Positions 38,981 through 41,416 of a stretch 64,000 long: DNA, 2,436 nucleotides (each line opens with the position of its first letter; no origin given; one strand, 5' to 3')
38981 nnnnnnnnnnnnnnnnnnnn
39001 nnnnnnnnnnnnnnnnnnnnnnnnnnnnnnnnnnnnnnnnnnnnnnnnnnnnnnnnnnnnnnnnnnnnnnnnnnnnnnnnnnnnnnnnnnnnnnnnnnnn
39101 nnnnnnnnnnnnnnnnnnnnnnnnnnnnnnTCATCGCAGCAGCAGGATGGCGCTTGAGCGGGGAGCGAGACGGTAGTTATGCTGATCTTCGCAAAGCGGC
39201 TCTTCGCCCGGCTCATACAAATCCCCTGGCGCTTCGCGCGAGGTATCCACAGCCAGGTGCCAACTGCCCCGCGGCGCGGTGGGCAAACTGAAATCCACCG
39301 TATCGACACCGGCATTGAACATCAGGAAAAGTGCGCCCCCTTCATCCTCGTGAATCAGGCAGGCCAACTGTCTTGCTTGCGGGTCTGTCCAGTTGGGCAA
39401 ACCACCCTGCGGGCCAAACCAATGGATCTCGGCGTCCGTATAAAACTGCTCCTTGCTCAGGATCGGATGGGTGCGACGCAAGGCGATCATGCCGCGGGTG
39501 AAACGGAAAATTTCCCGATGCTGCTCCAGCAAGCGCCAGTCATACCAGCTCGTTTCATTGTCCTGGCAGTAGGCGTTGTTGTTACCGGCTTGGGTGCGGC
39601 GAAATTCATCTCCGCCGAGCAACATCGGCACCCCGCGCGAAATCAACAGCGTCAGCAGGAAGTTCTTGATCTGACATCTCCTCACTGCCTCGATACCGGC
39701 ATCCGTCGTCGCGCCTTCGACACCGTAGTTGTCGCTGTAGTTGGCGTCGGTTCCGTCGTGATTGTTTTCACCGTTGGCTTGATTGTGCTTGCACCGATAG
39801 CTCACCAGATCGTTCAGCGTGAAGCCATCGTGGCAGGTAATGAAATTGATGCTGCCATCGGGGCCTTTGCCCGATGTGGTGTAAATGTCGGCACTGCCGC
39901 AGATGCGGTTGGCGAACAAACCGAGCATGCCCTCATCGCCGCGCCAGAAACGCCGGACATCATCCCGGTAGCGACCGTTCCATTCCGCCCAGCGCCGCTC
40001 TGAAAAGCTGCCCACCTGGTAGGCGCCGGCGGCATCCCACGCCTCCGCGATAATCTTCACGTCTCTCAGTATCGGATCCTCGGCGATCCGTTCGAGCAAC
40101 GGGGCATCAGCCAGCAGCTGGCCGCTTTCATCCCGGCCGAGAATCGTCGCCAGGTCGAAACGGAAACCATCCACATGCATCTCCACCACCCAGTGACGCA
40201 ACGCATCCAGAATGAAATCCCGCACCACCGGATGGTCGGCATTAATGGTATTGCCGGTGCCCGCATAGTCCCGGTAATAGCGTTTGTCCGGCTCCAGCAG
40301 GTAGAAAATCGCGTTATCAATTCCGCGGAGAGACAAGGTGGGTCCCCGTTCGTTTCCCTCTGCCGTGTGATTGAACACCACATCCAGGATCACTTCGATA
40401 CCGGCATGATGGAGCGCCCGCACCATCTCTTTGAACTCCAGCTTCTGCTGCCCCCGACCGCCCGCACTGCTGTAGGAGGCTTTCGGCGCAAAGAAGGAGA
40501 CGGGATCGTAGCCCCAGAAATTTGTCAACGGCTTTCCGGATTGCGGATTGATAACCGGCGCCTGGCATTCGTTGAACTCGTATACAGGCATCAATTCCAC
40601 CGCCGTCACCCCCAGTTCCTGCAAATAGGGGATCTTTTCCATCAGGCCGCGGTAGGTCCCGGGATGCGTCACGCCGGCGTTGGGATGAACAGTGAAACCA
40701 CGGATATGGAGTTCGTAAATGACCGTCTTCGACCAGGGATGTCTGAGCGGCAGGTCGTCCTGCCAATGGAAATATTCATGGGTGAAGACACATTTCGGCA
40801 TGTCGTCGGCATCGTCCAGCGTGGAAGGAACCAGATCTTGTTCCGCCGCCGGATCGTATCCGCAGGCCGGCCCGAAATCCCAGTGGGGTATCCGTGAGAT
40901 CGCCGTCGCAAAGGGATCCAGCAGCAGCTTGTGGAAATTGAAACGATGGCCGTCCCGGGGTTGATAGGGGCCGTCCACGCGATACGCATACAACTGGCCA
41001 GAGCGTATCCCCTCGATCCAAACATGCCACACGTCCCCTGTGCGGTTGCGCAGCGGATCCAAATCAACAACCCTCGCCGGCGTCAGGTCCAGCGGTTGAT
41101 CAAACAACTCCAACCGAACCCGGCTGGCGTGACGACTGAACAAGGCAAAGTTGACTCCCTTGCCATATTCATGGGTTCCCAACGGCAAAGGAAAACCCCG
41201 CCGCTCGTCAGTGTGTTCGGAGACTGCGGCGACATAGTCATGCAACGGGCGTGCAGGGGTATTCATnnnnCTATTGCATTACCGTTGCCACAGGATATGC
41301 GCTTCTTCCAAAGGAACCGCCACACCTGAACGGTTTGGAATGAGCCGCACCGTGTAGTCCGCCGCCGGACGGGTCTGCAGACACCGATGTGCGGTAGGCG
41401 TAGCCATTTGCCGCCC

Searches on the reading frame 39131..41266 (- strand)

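Call 62: search_protein_families(library=pfam, proteins=[window:39131-41266:-], max_evalue=0.001)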
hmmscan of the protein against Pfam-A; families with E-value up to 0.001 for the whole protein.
window:39131-41266:- (711 aa): 4 families
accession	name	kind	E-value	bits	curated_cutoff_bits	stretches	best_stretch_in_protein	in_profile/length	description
PF00128.31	Alpha-amylase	-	1.4e-19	71.1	22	1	202-304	15-95/446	Alpha amylase, catalytic domain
PF02922.24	CBM_48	-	1.1e-14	55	22.4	1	28-120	1-83/83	Carbohydrate-binding module 48 (Isoamylase N-terminal domain)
PF21156.3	ISOA1-3_C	-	3.3e-10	40.6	27.3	1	615-690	1-75/106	Isoamylase 1-3, C-terminal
PF21331.3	Isoamylase_C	-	0.00011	23.1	27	1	615-708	3-106/107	Isoamylase, C-terminal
